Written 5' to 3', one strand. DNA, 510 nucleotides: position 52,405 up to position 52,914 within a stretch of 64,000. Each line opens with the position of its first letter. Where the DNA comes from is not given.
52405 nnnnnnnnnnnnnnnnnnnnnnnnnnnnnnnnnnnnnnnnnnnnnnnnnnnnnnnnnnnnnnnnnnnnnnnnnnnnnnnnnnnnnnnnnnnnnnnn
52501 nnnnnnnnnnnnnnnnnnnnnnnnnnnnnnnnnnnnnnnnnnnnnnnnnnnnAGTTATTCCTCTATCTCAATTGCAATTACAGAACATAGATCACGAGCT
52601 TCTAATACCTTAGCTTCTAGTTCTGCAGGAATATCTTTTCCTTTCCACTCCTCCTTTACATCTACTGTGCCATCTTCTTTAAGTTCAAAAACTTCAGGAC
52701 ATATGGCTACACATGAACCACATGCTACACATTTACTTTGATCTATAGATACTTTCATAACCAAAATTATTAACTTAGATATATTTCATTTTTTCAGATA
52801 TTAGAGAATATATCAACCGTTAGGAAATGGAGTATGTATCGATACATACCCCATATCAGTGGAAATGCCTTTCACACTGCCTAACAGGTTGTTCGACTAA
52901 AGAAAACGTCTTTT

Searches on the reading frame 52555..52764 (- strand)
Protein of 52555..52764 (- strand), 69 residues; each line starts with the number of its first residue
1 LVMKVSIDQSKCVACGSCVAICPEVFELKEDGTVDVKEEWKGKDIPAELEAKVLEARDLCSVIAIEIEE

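Call 15: search_protein_families(library=pfam, proteins=[window:52555-52764:-], max_evalue=0.01)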
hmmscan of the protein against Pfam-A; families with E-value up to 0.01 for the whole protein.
window:52555-52764:- (69 aa): 14 families
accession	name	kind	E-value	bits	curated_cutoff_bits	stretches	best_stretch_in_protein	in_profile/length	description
PF13459.11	Fer4_15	-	1.7e-13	51.5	22.4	1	5-67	1-66/66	4Fe-4S single cluster domain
PF13370.11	Fer4_13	-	2.3e-13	51.1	24.5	1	7-66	1-57/58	4Fe-4S single cluster domain of Ferredoxin I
PF00037.32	Fer4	-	1e-06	28.7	21.1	1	6-23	2-19/24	4Fe-4S binding domain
PF12797.12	Fer4_2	-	1.1e-06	28.6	24.5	1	4-24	2-22/22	4Fe-4S binding domain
PF12837.12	Fer4_6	-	3.2e-06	27.3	25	1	4-24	1-21/24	4Fe-4S binding domain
PF13237.11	Fer4_10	-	4.9e-06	26.8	25.5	1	4-33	1-22/53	4Fe-4S dicluster domain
PF12838.12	Fer4_7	-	7.6e-06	26.7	27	1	4-23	30-49/52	4Fe-4S dicluster domain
PF14697.11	Fer4_21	-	0.00015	22.3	35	1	6-24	2-20/59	4Fe-4S dicluster domain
PF13183.11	Fer4_8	-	0.00016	22.6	27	1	10-60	3-54/68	4Fe-4S dicluster domain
PF12800.12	Fer4_4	-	0.00016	22.2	24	1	10-23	2-15/17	4Fe-4S binding domain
PF13187.11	Fer4_9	-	0.00022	21.6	27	1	9-24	30-49/52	4Fe-4S dicluster domain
PF25160.1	LdpA_Fe-S-bd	-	0.0023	18.1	27.6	1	6-23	22-39/49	LdpA Fe-S cluster-binding domain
PF22117.2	Fer4_Nqo3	-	0.0038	17.8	27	1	5-41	4-40/67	NADH-quinone oxidoreductase subunit 3, ferredoxin-like domain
PF13484.11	Fer4_16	-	0.0074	17.5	30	1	11-41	1-31/66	4Fe-4S double cluster binding domain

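Call 60: find_homologous_proteins(query=window:52558-52758:-, max_evalue=1e-10)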
Query window:52558-52758:- (67 aa): 189 proteins with E <= 1e-10 among 193 candidates; the best 120 are listed.
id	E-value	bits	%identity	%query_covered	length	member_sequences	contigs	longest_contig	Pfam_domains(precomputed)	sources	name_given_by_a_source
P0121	4.7e-35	135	100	100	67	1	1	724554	PF12797.13,PF12837.13,PF00037.33,PF12838.13,PF13459.12,PF13237.12,PF13370.12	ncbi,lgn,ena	ncbi:MAG: ferredoxin [Candidatus Dojkabacteria bacterium]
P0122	7.9e-29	116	81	100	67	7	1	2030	PF12797.13,PF12837.13,PF00037.33,PF12838.13,PF13459.12,PF13237.12,PF13183.12,PF13370.12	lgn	-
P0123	7.8e-28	113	81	100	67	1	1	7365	PF12797.13,PF12837.13,PF00037.33,PF22117.3,PF13459.12,PF13237.12,PF13370.12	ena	-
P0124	1.5e-27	112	78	100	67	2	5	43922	PF12797.13,PF12837.13,PF00037.33,PF12838.13,PF13459.12,PF25160.2,PF13237.12,PF13183.12,PF13370.12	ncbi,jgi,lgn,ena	jgi:ferredoxin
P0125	2.2e-27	111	81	100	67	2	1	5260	PF12797.13,PF12837.13,PF00037.33,PF13459.12,PF13237.12,PF13370.12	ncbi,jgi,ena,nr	ncbi:MAG: ferredoxin [Candidatus Dojkabacteria bacterium]|jgi:ferredoxin|nr:ferredoxin [Candidatus D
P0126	2.5e-27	111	81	100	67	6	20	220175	PF12797.13,PF12837.13,PF00037.33,PF13459.12,PF13237.12,PF13370.12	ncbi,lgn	-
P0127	4.1e-27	110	78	100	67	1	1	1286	PF12797.13,PF12837.13,PF00037.33,PF12838.13,PF13459.12,PF13237.12,PF13183.12,PF13370.12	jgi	jgi:ferredoxin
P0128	4.6e-27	110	78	100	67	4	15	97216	PF14697.12,PF12797.13,PF12837.13,PF00037.33,PF12838.13,PF13459.12,PF25160.2,PF13237.12,PF13183.12,PF13370.12,PF13187.12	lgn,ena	-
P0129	4.6e-27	110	79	99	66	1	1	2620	PF12797.13,PF12837.13,PF00037.33,PF12838.13,PF13459.12,PF13237.12,PF13370.12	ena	-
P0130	5.2e-27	110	79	100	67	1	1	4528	PF12797.13,PF12837.13,PF00037.33,PF12838.13,PF13459.12,PF13237.12,PF13370.12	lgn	-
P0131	7.1e-27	110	81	100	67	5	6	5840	PF12797.13,PF12837.13,PF00037.33,PF12838.13,PF13459.12,PF13237.12,PF13370.12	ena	-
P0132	8.5e-27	109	78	100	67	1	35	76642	PF12797.13,PF12837.13,PF00037.33,PF12838.13,PF13459.12,PF13237.12,PF13370.12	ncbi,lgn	-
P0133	8.6e-27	109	79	99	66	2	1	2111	PF12797.13,PF12837.13,PF00037.33,PF12838.13,PF22117.3,PF13459.12,PF13237.12,PF13370.12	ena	-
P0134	9.0e-27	109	81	100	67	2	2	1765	PF12797.13,PF12837.13,PF00037.33,PF12838.13,PF13459.12,PF13237.12,PF13370.12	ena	-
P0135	1.4e-26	109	79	100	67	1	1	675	PF12797.13,PF12837.13,PF00037.33,PF12838.13,PF13459.12,PF13237.12,PF13370.12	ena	-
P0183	6.0e-23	97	72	100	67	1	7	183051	PF12797.13,PF12837.13,PF00037.33,PF12838.13,PF13459.12,PF13237.12,PF13370.12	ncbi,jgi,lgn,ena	-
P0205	8.7e-21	90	69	100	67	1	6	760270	PF00037.33,PF13459.12,PF13237.12,PF13370.12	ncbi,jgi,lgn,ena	jgi:ferredoxin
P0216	1.3e-19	87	65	99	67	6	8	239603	PF13459.12,PF13237.12,PF13370.12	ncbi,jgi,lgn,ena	-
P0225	4.8e-19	85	61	100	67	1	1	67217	PF13459.12,PF13370.12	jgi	jgi:ferredoxin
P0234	3.2e-18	82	65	100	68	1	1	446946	PF12797.13,PF12837.13,PF00037.33,PF13459.12,PF13237.12,PF13183.12,PF13370.12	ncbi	ncbi:MAG: ferredoxin [Candidatus Dojkabacteria bacterium]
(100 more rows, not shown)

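Call 61: find_encoding_contigs(protein=P0205, flank=8000, max_places=2)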
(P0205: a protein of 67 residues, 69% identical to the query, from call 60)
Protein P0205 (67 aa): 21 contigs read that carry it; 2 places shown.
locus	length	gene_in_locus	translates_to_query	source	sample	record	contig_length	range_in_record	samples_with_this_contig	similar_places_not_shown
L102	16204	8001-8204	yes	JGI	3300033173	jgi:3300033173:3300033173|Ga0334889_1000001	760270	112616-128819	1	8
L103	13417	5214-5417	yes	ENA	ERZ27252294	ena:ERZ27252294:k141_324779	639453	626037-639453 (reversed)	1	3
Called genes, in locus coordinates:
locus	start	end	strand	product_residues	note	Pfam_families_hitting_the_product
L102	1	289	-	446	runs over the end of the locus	PF11258:DUF3048, PF17479:DUF3048_C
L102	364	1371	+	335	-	-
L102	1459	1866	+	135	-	PF00702:Hydrolase, PF13419:HAD_2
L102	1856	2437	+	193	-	PF01966:HD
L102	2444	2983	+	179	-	PF00293:NUDIX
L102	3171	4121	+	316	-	PF01522:Polysacc_deac_1 (weak)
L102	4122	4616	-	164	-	-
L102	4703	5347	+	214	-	PF24675:NpmA (weak), PF02390:Methyltransf_4, PF13649:Methyltransf_25 (weak), PF13847:Methyltransf_31 (weak)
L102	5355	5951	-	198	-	-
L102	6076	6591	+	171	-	PF00881:Nitroreductase, PF14512:TM1586_NiRdase, PF00881:Nitroreductase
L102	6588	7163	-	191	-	PF18915:DUF5667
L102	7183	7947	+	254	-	PF00173:Cyt-b5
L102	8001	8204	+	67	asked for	PF00037:Fer4 (faint), PF13237:Fer4_10 (weak), PF13459:Fer4_15, PF13370:Fer4_13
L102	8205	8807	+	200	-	-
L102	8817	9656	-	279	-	PF00326:Peptidase_S9 (faint), PF12146:Hydrolase_4 (weak), PF00561:Abhydrolase_1, PF00756:Esterase (weak), PF02230:Abhydrolase_2 (weak)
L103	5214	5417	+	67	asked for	PF00037:Fer4 (faint), PF13237:Fer4_10 (weak), PF13459:Fer4_15, PF13370:Fer4_13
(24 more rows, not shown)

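Call 62: find_encoding_contigs(protein=P0216, flank=8000, max_places=2)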
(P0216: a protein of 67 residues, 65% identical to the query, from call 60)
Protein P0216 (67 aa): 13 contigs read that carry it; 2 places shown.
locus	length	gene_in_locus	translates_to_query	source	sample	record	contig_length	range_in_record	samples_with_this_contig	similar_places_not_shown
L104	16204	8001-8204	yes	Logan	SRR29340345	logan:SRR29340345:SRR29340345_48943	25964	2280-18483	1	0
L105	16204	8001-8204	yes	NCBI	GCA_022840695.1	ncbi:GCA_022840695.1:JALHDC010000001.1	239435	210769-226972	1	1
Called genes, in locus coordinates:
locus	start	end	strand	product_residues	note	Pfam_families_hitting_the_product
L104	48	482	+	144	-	PF13419:HAD_2, PF00702:Hydrolase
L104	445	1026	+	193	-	PF01966:HD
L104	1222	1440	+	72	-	PF00085:Thioredoxin (weak), PF13098:Thioredoxin_2 (weak)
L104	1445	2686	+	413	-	-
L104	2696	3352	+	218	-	PF24675:NpmA (weak), PF13847:Methyltransf_31, PF02390:Methyltransf_4, PF13649:Methyltransf_25 (weak)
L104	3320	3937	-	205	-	-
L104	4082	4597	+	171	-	PF00881:Nitroreductase, PF14512:TM1586_NiRdase, PF00881:Nitroreductase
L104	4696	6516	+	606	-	PF00005:ABC_tran, PF02463:SMC_N (faint), PF13175:AAA_15 (weak), PF13304:AAA_21 (faint)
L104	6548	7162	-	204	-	PF18915:DUF5667 (weak)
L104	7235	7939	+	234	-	PF00173:Cyt-b5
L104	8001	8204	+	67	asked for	PF13237:Fer4_10 (faint), PF13459:Fer4_15, PF13370:Fer4_13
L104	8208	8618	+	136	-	PF11969:DcpS_C, PF01230:HIT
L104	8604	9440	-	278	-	PF01738:DLH (faint), PF00756:Esterase (weak), PF20434:BD-FAE (faint), PF12146:Hydrolase_4, PF00326:Peptidase_S9 (faint), PF02230:Abhydrolase_2 (weak), PF00561:Abhydrolase_1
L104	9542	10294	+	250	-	PF13462:Thioredoxin_4, PF01323:DSBA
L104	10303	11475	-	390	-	PF26514:DUF8173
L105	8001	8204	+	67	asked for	PF13237:Fer4_10 (faint), PF13459:Fer4_15, PF13370:Fer4_13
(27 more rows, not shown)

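Call 63: find_encoding_contigs(protein=P0234, flank=8000, max_places=2)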
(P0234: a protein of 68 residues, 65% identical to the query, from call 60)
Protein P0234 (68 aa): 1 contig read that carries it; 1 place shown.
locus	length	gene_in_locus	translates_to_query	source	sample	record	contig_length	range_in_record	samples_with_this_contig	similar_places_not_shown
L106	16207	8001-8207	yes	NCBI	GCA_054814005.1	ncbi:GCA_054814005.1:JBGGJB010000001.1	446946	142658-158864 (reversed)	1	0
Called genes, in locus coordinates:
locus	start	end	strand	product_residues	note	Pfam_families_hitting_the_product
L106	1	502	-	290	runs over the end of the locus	PF01745:IPT (weak), PF01715:IPPT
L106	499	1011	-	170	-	-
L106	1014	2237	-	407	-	-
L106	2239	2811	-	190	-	-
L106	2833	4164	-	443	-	PF11258:DUF3048, PF17479:DUF3048_C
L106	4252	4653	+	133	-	PF00702:Hydrolase, PF13419:HAD_2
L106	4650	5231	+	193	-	PF01966:HD (weak)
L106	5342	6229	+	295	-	PF04055:Radical_SAM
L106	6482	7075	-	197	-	PF18915:DUF5667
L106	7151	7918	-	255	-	PF01170:UPF0020, PF05175:MTS, PF13847:Methyltransf_31 (weak)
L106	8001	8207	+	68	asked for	PF00037:Fer4 (weak), PF12797:Fer4_2 (weak), PF12837:Fer4_6 (weak), PF13237:Fer4_10 (weak), PF13459:Fer4_15, PF13370:Fer4_13, PF13183:Fer4_8 (weak)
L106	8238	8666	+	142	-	PF11969:DcpS_C (weak), PF01230:HIT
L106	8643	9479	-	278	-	PF00561:Abhydrolase_1, PF00756:Esterase (weak), PF00326:Peptidase_S9 (faint), PF02129:Peptidase_S15 (weak), PF02230:Abhydrolase_2, PF12146:Hydrolase_4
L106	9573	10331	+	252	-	PF13462:Thioredoxin_4, PF13098:Thioredoxin_2 (weak), PF01323:DSBA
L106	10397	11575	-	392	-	PF26514:DUF8173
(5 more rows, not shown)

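Call 64: find_encoding_contigs(protein=P0183, flank=8000, max_places=2)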
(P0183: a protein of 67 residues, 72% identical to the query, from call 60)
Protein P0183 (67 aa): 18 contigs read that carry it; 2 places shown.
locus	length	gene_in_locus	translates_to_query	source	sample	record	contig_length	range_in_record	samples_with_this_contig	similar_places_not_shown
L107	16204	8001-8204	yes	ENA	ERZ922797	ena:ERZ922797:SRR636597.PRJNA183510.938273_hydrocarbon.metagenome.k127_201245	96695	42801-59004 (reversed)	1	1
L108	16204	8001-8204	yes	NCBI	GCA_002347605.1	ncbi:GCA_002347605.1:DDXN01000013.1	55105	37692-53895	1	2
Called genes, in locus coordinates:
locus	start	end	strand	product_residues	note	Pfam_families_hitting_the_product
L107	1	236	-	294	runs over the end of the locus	PF01715:IPPT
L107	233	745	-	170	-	-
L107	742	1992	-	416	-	-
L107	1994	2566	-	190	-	-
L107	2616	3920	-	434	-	PF11258:DUF3048, PF17479:DUF3048_C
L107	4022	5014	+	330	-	-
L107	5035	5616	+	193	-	-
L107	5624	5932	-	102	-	PF13744:HTH_37, PF12844:HTH_19, PF13560:HTH_31, PF01381:HTH_3, PF13443:HTH_26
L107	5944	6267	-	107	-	PF05973:Gp49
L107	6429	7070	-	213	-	-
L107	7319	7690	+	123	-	-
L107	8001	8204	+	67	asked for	PF00037:Fer4 (weak), PF12797:Fer4_2 (weak), PF12837:Fer4_6 (weak), PF12838:Fer4_7 (faint), PF13237:Fer4_10 (weak), PF13459:Fer4_15, PF13370:Fer4_13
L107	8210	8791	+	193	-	PF00293:NUDIX (weak)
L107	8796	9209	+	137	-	PF11969:DcpS_C, PF01230:HIT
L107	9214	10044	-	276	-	PF00756:Esterase (weak), PF02230:Abhydrolase_2, PF12146:Hydrolase_4, PF00326:Peptidase_S9 (faint), PF00561:Abhydrolase_1 (weak)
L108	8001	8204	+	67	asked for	PF00037:Fer4 (weak), PF12797:Fer4_2 (weak), PF12837:Fer4_6 (weak), PF12838:Fer4_7 (faint), PF13237:Fer4_10 (weak), PF13459:Fer4_15, PF13370:Fer4_13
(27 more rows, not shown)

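Call 81: find_encoding_contigs(protein=P0128, flank=6000, max_places=4)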
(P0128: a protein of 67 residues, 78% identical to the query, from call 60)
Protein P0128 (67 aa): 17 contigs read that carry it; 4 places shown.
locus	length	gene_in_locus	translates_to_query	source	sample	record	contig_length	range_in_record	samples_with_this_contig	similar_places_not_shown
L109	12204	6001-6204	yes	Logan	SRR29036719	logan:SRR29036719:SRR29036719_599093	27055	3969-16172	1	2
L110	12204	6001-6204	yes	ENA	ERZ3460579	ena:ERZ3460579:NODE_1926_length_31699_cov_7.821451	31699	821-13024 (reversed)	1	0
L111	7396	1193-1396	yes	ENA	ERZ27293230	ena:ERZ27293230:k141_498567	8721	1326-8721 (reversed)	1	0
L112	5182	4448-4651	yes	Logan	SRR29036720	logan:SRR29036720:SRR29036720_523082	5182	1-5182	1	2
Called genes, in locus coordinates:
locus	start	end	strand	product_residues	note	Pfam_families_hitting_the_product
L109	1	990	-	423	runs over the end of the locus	PF11258:DUF3048, PF17479:DUF3048_C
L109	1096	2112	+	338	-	-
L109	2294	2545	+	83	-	-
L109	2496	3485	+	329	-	PF01972:SDH_protease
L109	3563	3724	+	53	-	-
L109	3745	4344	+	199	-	-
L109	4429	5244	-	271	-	-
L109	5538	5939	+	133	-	-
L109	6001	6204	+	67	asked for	PF00037:Fer4, PF12797:Fer4_2 (weak), PF12837:Fer4_6 (weak), PF13237:Fer4_10 (weak), PF13459:Fer4_15, PF14697:Fer4_21 (weak), PF13370:Fer4_13, PF13183:Fer4_8 (weak), +3 more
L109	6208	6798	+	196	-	-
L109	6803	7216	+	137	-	PF11969:DcpS_C, PF01230:HIT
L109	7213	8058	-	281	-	PF02230:Abhydrolase_2, PF00756:Esterase (weak), PF00561:Abhydrolase_1, PF12146:Hydrolase_4 (weak), PF00326:Peptidase_S9 (weak)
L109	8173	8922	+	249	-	PF13462:Thioredoxin_4, PF13098:Thioredoxin_2 (faint), PF01323:DSBA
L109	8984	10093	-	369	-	PF26514:DUF8173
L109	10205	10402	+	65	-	-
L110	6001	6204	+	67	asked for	PF00037:Fer4, PF12797:Fer4_2 (weak), PF12837:Fer4_6 (weak), PF13237:Fer4_10 (weak), PF13459:Fer4_15, PF14697:Fer4_21 (weak), PF13370:Fer4_13, PF13183:Fer4_8 (weak), +3 more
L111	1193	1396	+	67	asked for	PF00037:Fer4, PF12797:Fer4_2 (weak), PF12837:Fer4_6 (weak), PF13237:Fer4_10 (weak), PF13459:Fer4_15, PF14697:Fer4_21 (weak), PF13370:Fer4_13, PF13183:Fer4_8 (weak), +3 more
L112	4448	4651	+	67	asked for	PF00037:Fer4, PF12797:Fer4_2 (weak), PF12837:Fer4_6 (weak), PF13237:Fer4_10 (weak), PF13459:Fer4_15, PF14697:Fer4_21 (weak), PF13370:Fer4_13, PF13183:Fer4_8 (weak), +3 more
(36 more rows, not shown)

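Call 82: find_encoding_contigs(protein=P0225, flank=8000, max_places=2)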
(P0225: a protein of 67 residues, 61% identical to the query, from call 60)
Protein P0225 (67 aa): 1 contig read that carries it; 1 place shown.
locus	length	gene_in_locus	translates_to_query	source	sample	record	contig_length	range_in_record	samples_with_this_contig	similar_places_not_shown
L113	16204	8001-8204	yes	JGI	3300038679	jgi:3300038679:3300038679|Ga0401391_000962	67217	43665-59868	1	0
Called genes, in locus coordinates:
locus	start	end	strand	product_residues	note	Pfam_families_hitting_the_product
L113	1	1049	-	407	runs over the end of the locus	-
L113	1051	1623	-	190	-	-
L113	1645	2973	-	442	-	PF11258:DUF3048, PF17479:DUF3048_C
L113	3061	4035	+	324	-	-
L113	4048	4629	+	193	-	PF01966:HD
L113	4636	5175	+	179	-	PF00293:NUDIX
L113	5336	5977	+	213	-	PF24675:NpmA, PF02390:Methyltransf_4, PF13847:Methyltransf_31, PF13649:Methyltransf_25 (weak)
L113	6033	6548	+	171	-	PF00881:Nitroreductase, PF14512:TM1586_NiRdase (weak), PF00881:Nitroreductase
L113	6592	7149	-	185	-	PF18915:DUF5667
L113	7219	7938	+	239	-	PF00173:Cyt-b5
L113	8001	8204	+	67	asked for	PF13459:Fer4_15, PF13370:Fer4_13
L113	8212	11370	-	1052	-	PF22148:Fervidolysin_NPro-like, PF00082:Peptidase_S8, PF01839:FG-GAP (faint), PF13517:FG-GAP_3 (faint), PF00082:Peptidase_S8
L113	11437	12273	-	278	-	PF00756:Esterase (weak), PF02230:Abhydrolase_2, PF20434:BD-FAE (faint), PF12146:Hydrolase_4, PF00561:Abhydrolase_1, PF00326:Peptidase_S9 (faint)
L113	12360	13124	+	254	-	PF13098:Thioredoxin_2 (faint), PF13462:Thioredoxin_4, PF01323:DSBA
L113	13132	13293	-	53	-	-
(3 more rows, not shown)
